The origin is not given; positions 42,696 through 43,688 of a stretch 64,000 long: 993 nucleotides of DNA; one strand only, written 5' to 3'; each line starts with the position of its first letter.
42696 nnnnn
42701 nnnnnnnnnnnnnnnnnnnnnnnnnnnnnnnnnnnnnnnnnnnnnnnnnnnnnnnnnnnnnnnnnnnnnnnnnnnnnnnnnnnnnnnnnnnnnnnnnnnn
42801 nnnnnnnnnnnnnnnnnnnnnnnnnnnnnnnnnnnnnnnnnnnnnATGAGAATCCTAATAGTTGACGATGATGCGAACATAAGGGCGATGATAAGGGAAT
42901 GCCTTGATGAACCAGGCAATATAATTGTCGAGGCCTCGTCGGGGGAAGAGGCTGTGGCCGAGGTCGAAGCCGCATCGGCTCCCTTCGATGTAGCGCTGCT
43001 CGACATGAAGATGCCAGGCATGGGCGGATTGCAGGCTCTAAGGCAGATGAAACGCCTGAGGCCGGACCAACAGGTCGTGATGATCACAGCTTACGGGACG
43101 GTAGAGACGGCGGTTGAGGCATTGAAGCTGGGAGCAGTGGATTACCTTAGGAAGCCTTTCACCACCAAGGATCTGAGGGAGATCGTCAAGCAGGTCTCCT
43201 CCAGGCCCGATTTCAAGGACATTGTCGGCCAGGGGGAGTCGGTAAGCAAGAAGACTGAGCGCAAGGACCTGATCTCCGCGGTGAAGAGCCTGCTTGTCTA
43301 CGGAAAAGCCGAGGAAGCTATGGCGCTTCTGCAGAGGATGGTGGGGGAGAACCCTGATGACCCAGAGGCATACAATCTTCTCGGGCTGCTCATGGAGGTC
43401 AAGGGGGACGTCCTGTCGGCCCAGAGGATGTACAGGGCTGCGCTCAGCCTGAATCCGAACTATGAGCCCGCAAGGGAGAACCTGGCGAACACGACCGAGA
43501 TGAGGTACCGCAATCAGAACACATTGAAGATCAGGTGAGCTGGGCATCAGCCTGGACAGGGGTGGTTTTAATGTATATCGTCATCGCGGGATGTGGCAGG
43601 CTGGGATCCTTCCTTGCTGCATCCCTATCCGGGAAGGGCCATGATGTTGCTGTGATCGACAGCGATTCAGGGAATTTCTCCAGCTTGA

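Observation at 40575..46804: Two-component system chained by overlaps to Trk K+ uptake genes, with a 41-aa TM micro-ORF between trkA and trkH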

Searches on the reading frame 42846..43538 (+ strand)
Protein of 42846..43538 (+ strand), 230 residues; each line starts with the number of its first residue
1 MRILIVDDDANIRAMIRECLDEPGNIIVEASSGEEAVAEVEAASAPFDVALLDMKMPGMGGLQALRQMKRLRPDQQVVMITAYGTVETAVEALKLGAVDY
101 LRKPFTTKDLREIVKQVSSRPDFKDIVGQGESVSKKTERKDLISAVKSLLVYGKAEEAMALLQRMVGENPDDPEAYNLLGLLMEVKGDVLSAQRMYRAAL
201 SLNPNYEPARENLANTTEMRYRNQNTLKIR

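Call 3: search_protein_families(library=pfam, proteins=[window:42846-43538:+], max_evalue=0.01)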
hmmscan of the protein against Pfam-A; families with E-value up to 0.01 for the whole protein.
window:42846-43538:+ (230 aa): 11 families
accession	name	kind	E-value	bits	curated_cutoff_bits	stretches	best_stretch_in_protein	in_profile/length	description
PF00072.30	Response_reg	-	1.3e-30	106.3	30.2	1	3-114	1-110/111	Response regulator receiver domain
PF13428.12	TPR_14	-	6.3e-09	36.1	23.5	2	145-180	7-42/44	Tetratricopeptide repeat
PF14559.12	TPR_19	-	3.6e-08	34.1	25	1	149-180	35-66/68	Tetratricopeptide repeat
PF13414.12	TPR_11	-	1.8e-06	28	26.8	0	153-184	8-39/42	TPR repeat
PF13431.12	TPR_17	-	4.4e-06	27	24.4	0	169-193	9-33/34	Tetratricopeptide repeat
PF07719.23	TPR_2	-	5.8e-05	23.4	27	1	173-206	1-34/34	Tetratricopeptide repeat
PF25063.1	ARM_TT21_C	-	0.00045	20.6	35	1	151-205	107-161/209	Tetratricopeptide repeat protein 21 C-terminal ARM domain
PF23914.1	TPR_CcmH_CycH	-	0.0041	17.4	42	0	155-207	103-155/158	Cytochrome c-type biogenesis protein H TPR domain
PF24575.1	TPR_Slam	-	0.0055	17.5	35.2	0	180-217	54-91/104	Surface lipoprotein assembly modifier, N-terminal TPR repeats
PF13181.12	TPR_8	-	0.0086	16.6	25.7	0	174-206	2-34/34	Tetratricopeptide repeat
PF13432.12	TPR_16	-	0.0093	16.8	32.7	1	148-205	6-63/65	Tetratricopeptide repeat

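Call 5: find_encoding_contigs(protein=window:42846-43538:+, flank=10000, max_places=10)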
Protein window:42846-43538:+ (230 aa): 3 contigs read that carry it; 3 places shown.
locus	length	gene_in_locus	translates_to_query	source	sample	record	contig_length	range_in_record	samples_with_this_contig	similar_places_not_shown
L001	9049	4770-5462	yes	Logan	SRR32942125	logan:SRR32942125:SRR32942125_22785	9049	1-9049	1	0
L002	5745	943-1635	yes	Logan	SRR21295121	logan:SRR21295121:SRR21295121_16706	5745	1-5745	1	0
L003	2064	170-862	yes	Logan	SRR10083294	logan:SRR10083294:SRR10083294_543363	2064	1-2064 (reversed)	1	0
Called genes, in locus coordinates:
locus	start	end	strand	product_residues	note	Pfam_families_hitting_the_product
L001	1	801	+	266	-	?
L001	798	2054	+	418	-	PF00989:PAS (weak), PF08447:PAS_3, PF13426:PAS_9 (faint), PF14598:PAS_11 (faint), PF13487:HD_5, PF01966:HD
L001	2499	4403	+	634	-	PF00672:HAMP (weak), PF00989:PAS, PF13188:PAS_8 (weak), PF08448:PAS_4, PF13426:PAS_9 (weak), PF00512:HisKA, PF02518:HATPase_c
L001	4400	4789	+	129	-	PF00072:Response_reg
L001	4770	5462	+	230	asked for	PF00072:Response_reg, PF13428:TPR_14 (faint), PF14559:TPR_19 (faint), PF13414:TPR_11 (faint), PF13431:TPR_17 (faint)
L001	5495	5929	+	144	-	PF02254:TrkA_N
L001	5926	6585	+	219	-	PF02254:TrkA_N, PF03435:Sacchrp_dh_NADP (weak), PF13460:NAD_binding_10 (weak), PF02080:TrkA_C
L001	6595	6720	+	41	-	-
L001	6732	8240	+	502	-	PF02386:TrkH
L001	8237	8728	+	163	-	-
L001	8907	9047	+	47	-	?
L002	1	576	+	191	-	?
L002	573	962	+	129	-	PF00072:Response_reg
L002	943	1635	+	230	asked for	PF00072:Response_reg, PF13428:TPR_14 (faint), PF14559:TPR_19 (faint), PF13414:TPR_11 (faint), PF13431:TPR_17 (faint)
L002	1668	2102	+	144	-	PF02254:TrkA_N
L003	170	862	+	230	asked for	PF00072:Response_reg, PF13428:TPR_14 (faint), PF14559:TPR_19 (faint), PF13414:TPR_11 (faint), PF13431:TPR_17 (faint)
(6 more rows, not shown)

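Call 8: find_homologous_proteins(query=window:42846-43538:+, max_evalue=0.00001)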
Query window:42846-43538:+ (230 aa): 1071 proteins with E <= 0.00001 among 2066 candidates; the best 120 are listed.
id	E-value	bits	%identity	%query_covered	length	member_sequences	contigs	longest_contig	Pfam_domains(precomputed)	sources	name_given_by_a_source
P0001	3.8e-141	486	100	100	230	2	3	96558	PF14559.13,PF13431.13,PF13414.13,PF13428.13,PF00072.31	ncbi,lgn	-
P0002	3.6e-95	336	70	100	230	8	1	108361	PF14559.13,PF13414.13,PF13428.13,PF00072.31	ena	-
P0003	2.6e-94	333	68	100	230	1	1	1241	PF14559.13,PF13414.13,PF13428.13,PF00072.31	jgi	jgi:DNA-binding response OmpR family regulator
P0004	8.3e-84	298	62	100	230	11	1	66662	PF14559.13,PF13428.13,PF00072.31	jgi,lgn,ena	-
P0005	6.7e-64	233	54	98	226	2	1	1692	PF00515.35,PF13428.13,PF13181.13,PF00072.31,PF07719.24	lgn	-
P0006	2.5e-61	225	50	98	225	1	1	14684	PF13431.13,PF13414.13,PF00515.35,PF13432.13,PF13428.13,PF13181.13,PF00072.31,PF07719.24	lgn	-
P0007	9.7e-57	210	49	100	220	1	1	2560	PF13431.13,PF13414.13,PF00515.35,PF13428.13,PF13181.13,PF00072.31,PF07719.24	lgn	-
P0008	5.7e-55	204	48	98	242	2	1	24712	PF13414.13,PF13428.13,PF00072.31,PF07719.24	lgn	-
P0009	2.1e-54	202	48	96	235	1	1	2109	PF13414.13,PF00072.31,PF07719.24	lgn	-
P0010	7.9e-53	197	47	96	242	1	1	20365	PF13414.13,PF00515.35,PF00072.31,PF07719.24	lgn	-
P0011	1.1e-52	197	48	96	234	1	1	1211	PF00515.35,PF00072.31,PF07719.24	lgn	-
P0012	1.3e-52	197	47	96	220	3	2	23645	PF14559.13,PF13431.13,PF13414.13,PF00515.35,PF13424.13,PF13432.13,PF13428.13,PF13181.13,PF00072.31,PF07719.24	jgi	-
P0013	7.1e-52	194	46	96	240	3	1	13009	PF13414.13,PF13428.13,PF00072.31,PF07719.24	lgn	-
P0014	2.1e-51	193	47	96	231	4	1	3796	PF00072.31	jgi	jgi:DNA-binding response OmpR family regulator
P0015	7.2e-51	191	45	97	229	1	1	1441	PF00515.35,PF13181.13,PF00072.31,PF07719.24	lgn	-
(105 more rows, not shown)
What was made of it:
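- On REC-TPR family (230 aa): The 120 best relatives cover 92-100% of the query, are 217-264 aa long, and have E <= 1e-44 (call 8).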

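Call 10: find_related_loci(query=A1, collection=genome_contigs, flank=10000)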
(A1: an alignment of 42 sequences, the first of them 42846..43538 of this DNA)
Query A1 (230 aa) in genome_contigs; peptide patterns used: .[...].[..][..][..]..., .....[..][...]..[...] (x = any residue, [..] = any of these).
600 stretches matched a pattern (row limit reached: there are more); 541 encode a relative of the query (tblastn E <= 1e-3); the best 80 are kept; 80 distinct loci.
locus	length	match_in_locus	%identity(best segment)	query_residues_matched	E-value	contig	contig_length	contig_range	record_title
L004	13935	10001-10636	45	2-222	1e-54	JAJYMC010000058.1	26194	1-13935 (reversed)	MAG: Bacillota bacterium isolate DBS2-4.bin104 NODE_3111_length_26194_cov_2.43584, whole genome shotgun sequence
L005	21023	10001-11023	41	2-222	1e-51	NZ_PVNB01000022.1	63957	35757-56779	Orenia metallireducens strain MSL40 Ga0139028_122, whole genome shotgun sequence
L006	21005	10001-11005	40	2-221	1e-51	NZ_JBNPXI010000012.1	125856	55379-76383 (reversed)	Brassicibacter mesophilus strain DSM 24659 Ga0415269_12, whole genome shotgun sequence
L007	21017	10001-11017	42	2-221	1e-51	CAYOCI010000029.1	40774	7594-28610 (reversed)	MAG TPA_asm: uncultured Clostridia bacterium isolate binchicken_co158_4 genome assembly, contig: NODE_838_length_40774_c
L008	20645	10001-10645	40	3-227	1e-50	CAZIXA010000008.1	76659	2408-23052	MAG TPA_asm: uncultured Clostridia bacterium isolate SRP323688_co1_183 genome assembly, contig: NODE_670_length_76659_co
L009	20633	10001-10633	42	3-223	2e-50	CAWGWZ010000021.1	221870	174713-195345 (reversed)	MAG: uncultured delta proteobacterium isolate MFD04408.bin.3.38 genome assembly, contig: contig_5185, whole genome shotg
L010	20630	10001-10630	40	2-221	5e-50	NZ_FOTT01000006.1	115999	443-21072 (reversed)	Candidatus Frackibacter sp. WG13, whole genome shotgun sequence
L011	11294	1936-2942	40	2-221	8e-49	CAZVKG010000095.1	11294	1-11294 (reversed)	MAG TPA_asm: uncultured Eubacteriales bacterium isolate SRP241341_co1_252 genome assembly, contig: NODE_6153_length_1129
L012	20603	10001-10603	42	3-213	1e-48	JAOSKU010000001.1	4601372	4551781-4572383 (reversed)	MAG: Thermoleophilia bacterium isolate FR_37 FR-Thermoleophilia-1_s1, whole genome shotgun sequence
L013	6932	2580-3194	40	3-217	4e-49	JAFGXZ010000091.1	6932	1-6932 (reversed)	MAG: Candidatus Neomarinimicrobiota bacterium isolate ZodW_Metabat.79 k87_4104757, whole genome shotgun sequence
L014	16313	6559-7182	41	3-220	1e-48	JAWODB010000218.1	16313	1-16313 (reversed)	MAG: Phycisphaerae bacterium isolate BLK5-1.bin.98 k191_891490, whole genome shotgun sequence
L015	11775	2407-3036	41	3-222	1e-48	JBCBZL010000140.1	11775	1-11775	MAG: Cyanobacteria bacterium P01_A01_bin.114 k141_1842997_length_11775_cov_37.0675, whole genome shotgun sequence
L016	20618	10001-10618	42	2-217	8e-48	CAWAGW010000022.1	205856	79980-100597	MAG: uncultured delta proteobacterium isolate MFD02416.bin.2.191 genome assembly, contig: contig_99198, whole genome sho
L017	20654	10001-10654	37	2-229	8e-48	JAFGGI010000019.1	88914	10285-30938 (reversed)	MAG: Sedimentisphaerales bacterium isolate Zod_Metabat.1380 k87_2691434, whole genome shotgun sequence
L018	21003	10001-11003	41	2-218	5e-47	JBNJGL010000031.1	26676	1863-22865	MAG: Bacillota bacterium isolate Y22_45dBSe2.bin.1 NODE_1032_length_26676_cov_18.665688, whole genome shotgun sequence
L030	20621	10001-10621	40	3-219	3e-45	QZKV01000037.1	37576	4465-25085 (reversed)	MAG: Desulfobacteraceae bacterium isolate SURF_4 Ga0104751_1001607, whole genome shotgun sequence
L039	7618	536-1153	35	3-222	9e-43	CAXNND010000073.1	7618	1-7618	MAG: Desulfamplus sp. isolate MiH-14oct19-246 genome assembly, contig: MiH-14oct19-C21275, whole genome shotgun sequence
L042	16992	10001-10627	39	3-221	5e-42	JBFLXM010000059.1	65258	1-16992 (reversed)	MAG: Thermodesulfobacteriota bacterium isolate MAG058 MAG058_59, whole genome shotgun sequence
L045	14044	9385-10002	38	2-217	1e-41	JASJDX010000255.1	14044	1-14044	MAG: Pleurocapsa sp. MO_192.B19 MO_192.c_2473, whole genome shotgun sequence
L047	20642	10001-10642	37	2-230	2e-41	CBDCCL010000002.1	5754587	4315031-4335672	MAG: Waterburya sp. isolate eb289601-778f-4048-8397-0450b9cb4c95 genome assembly, contig: contig_2, whole genome shotgun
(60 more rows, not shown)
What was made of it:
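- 56 full-length REC-TPR loci among species-representative genomes of many phyla, including Bacillota, Thermodesulfobacteriota, Planctomycetota, Cyanobacteria, Chloroflexota, Actinomycetota, Spirochaetes and others (call 10).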

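Call 13: list_cluster_members(proteins=[window:42846-43538:+, window:44671-44796:+, window:44808-46316:+, window:46313-46804:+, window:43571-44005:+])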
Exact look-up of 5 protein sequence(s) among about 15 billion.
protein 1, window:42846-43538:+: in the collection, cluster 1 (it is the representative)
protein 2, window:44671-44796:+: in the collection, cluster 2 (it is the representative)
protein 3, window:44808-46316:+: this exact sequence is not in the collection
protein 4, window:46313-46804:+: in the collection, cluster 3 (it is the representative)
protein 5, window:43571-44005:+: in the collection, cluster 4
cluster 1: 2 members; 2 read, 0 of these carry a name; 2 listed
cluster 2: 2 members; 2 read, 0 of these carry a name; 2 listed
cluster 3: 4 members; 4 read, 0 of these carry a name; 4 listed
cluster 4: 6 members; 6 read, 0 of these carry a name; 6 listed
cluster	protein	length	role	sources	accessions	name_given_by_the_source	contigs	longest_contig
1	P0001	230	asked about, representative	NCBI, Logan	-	-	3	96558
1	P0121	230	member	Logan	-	-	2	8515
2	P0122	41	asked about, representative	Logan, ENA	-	-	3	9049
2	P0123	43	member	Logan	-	-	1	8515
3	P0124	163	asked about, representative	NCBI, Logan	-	-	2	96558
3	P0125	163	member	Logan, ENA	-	-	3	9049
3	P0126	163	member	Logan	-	-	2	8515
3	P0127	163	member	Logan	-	-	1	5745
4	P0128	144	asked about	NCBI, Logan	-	-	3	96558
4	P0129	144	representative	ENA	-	-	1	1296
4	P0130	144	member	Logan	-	-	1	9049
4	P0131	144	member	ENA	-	-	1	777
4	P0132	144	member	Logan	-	-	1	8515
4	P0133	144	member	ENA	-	-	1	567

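Call 14: find_encoding_contigs(protein=P0002, flank=10000, max_places=2)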
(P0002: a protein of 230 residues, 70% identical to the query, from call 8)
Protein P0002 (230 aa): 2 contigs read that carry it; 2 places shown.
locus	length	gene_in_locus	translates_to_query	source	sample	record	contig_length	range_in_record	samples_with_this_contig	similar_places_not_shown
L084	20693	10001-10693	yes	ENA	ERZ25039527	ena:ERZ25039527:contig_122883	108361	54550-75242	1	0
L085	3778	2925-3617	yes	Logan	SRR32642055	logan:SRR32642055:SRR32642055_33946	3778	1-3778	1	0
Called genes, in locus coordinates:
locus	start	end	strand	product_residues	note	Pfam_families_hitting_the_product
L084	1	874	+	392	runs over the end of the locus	PF08245:Mur_ligase_M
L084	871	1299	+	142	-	PF14102:Caps_synth_CapC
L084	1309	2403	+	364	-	-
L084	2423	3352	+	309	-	PF07456:Hpre_diP_synt_I, PF07009:NusG_II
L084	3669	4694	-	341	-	PF01145:Band_7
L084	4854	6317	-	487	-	PF00199:Catalase, PF06628:Catalase-rel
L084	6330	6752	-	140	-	PF01475:FUR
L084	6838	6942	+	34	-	-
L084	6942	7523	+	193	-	-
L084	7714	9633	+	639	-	PF00672:HAMP, PF00989:PAS, PF08448:PAS_4, PF13426:PAS_9 (weak), PF00512:HisKA, PF02518:HATPase_c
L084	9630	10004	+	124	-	PF00072:Response_reg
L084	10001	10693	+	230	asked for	PF00072:Response_reg, PF13428:TPR_14 (faint), PF14559:TPR_19 (faint), PF13414:TPR_11 (faint)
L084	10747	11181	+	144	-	PF02254:TrkA_N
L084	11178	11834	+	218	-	PF02254:TrkA_N, PF03435:Sacchrp_dh_NADP (weak), PF02080:TrkA_C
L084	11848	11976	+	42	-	-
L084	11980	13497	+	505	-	PF02386:TrkH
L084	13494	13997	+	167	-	-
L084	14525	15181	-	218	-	-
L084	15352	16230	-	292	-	PF01061:ABC2_membrane, PF12698:ABC2_membrane_3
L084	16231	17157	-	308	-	PF13476:AAA_23 (weak), PF00005:ABC_tran, PF13304:AAA_21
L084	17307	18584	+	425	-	PF07690:MFS_1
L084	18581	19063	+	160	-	PF00583:Acetyltransf_1, PF13673:Acetyltransf_10, PF13508:Acetyltransf_7, PF08445:FR47 (weak)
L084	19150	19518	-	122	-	-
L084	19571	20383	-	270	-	PF03577:Peptidase_C69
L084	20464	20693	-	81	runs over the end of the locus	-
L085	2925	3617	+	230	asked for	PF00072:Response_reg, PF13428:TPR_14 (faint), PF14559:TPR_19 (faint), PF13414:TPR_11 (faint)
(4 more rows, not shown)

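Call 15: find_encoding_contigs(protein=P0004, flank=10000, max_places=2)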
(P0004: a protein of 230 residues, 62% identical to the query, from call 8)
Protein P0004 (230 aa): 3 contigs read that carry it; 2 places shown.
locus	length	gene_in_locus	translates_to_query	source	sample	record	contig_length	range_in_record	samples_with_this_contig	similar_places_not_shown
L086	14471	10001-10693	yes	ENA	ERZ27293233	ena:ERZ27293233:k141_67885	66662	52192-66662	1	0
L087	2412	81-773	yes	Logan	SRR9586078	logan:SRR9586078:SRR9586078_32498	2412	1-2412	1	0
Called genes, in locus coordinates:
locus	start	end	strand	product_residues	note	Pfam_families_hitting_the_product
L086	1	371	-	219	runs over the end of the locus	PF01895:PhoU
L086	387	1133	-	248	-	PF02463:SMC_N (faint), PF00005:ABC_tran, PF13304:AAA_21 (faint)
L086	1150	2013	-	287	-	PF00528:BPD_transp_1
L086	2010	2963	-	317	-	PF00528:BPD_transp_1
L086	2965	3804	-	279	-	PF12849:PBP_like_2, PF13531:SBP_bac_11, PF01547:SBP_bac_1 (weak), PF12727:PBP_like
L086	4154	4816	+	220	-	-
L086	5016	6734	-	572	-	PF16736:sCache_like (faint), PF00989:PAS, PF08448:PAS_4, PF13426:PAS_9 (weak), PF00512:HisKA, PF02518:HATPase_c, PF13589:HATPase_c_3 (weak)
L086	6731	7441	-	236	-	PF00072:Response_reg, PF00486:Trans_reg_C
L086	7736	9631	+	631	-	PF12729:4HB_MCP_1 (weak), PF00672:HAMP, PF00989:PAS, PF08448:PAS_4, PF00512:HisKA, PF02518:HATPase_c, PF13581:HATPase_c_2 (faint)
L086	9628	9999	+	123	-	PF00072:Response_reg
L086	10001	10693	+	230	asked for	PF00072:Response_reg, PF14559:TPR_19 (faint), PF13428:TPR_14 (faint)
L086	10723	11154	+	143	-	PF02254:TrkA_N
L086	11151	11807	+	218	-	PF02254:TrkA_N, PF03435:Sacchrp_dh_NADP (faint), PF13460:NAD_binding_10 (weak), PF02080:TrkA_C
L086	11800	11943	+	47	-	-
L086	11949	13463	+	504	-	PF02386:TrkH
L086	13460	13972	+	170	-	-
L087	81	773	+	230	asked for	PF00072:Response_reg, PF14559:TPR_19 (faint), PF13428:TPR_14 (faint)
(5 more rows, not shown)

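Call 24: search_protein_families(library=ncbifam, proteins=[window:42846-43538:+], max_evalue=0.001)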
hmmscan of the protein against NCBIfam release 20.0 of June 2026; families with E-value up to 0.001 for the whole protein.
window:42846-43538:+ (230 aa): 110 families (the best 25 are shown)
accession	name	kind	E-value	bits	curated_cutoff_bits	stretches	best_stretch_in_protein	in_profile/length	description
NF008469.0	PRK11361.1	equivalog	7e-28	97.5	714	1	2-117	6-119/461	acetoacetate metabolism transcriptional regulator AtoC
TIGR01818.1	ntrC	equivalog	5.5e-22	78.2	558.6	1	3-125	1-121/463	nitrogen regulation protein NR(I)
NF033791.1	ActR_PrrA_rreg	equivalog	1.5e-21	77.1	250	1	3-116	4-115/173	ActR/PrrA/RegA family redox response regulator transcription factor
NF045944.1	ResRegRpaBCyano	equivalog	4.2e-21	75.4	330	1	4-198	1-181/229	response regulator transcription factor RpaB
NF007689.0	PRK10365.1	equivalog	1.6e-20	73.3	760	1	2-117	7-120/441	sigma-54-dependent response regulator transcription factor ZraR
NF051870.1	NAssimRespRegNtrX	equivalog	1.7e-20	73.4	600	1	2-116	3-117/452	nitrogen assimilation response regulator NtrX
NF001965.0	PRK00742.1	subfamily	2.2e-20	73.2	293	1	1-118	4-124/357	chemotaxis-specific protein-glutamate methyltransferase CheB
NF041367.1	CheY_Halo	equivalog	6.8e-20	71.6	200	1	3-117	1-113/114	chemotaxis protein CheY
NF053854.1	RespRegPhoBBctds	equivalog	8e-20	71.2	270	1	3-143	1-139/225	two-component system response regulator PhoB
NF053512.1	nitric_RR_NosR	exception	1.6e-19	70.2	400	1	3-120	1-117/422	response regulator c-di-GMP phosphodiesterase, NosR family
NF007018.1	PRK09483.1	equivalog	2.1e-19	70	280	1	2-119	3-120/217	UvrY/SirA/GacA family response regulator transcription factor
NF041734.1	resp_reg_RppA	equivalog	3.3e-19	69.2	250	1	1-120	1-120/229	two-component system response regulator RppA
NF041946.1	LuxO_transreg_Vib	equivalog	3.8e-19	68.8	800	1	6-118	2-112/463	quorum-sensing sigma-54 dependent transcriptional regulator LuxO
NF006900.1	PRK09390.1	equivalog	4.3e-19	68.9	255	1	3-121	7-123/203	response regulator FixJ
TIGR02154.1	PhoB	equivalog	7.3e-19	68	296.2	1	2-120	4-122/226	phosphate regulon transcriptional regulator PhoB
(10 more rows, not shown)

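Call 38: search_solved_structures(query=A1, max_evalue=1e-10)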
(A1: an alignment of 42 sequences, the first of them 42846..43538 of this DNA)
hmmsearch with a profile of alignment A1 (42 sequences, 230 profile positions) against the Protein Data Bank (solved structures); distinct sequences matched with E-value up to 1e-10: 302 (the best 60 are shown).
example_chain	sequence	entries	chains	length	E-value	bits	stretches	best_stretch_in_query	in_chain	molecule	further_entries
9qhb_A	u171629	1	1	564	2.9e-60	206.8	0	141-211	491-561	Engineered tetratricopeptide repeat protein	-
1zy2_A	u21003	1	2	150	1.2e-38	136.1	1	4-137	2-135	transcriptional regulator NtrC1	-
4l4u_A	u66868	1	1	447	1.9e-38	135.4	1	2-158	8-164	Transcriptional regulator (NtrC family)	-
1ny5_A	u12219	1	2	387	2.9e-38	134.8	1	4-158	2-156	transcriptional regulator (NtrC family)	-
2jvj_A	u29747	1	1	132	2.7e-36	128.4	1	1-119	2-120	Sporulation initiation phosphotransferase F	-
9xzo_A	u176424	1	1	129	4.6e-35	124.3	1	3-123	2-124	De novo protein M1X0B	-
1pey_A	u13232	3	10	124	7.3e-35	123.7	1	1-117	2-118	Sporulation initiation phosphotransferase F | SPORULATION RESPONSE REGULATORY PROTEIN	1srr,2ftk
1fsp_A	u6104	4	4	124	1.3e-34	122.9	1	1-117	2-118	STAGE 0 SPORULATION PROTEIN F | SPORULATION RESPONSE REGULATORY PROTEIN | Sporulation initiation phosphotransferase F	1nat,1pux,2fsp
3q15_C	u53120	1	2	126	1.3e-34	122.8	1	1-117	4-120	Sporulation initiation phosphotransferase F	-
1f51_E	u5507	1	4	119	1.4e-34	122.8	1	3-116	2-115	SPORULATION INITIATION PHOSPHOTRANSFERASE F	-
2jvi_A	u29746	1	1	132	1.7e-34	122.5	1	1-119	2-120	Sporulation initiation phosphotransferase F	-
6ifh_A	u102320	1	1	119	4.5e-34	121.1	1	3-118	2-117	Sporulation initiation phosphotransferase F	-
2jvk_A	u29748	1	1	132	5.1e-34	120.9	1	1-119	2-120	Sporulation initiation phosphotransferase F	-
8bu0_A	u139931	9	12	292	2e-33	119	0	140-211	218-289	Consensus tetratricopeptide repeat protein | Crystal structure of an 8-repeat consensus TPR superhelix with Zinc. | Monomer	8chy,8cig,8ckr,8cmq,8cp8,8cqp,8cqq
1mvo_A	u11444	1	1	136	1e-32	116.6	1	1-128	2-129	PhoP response regulator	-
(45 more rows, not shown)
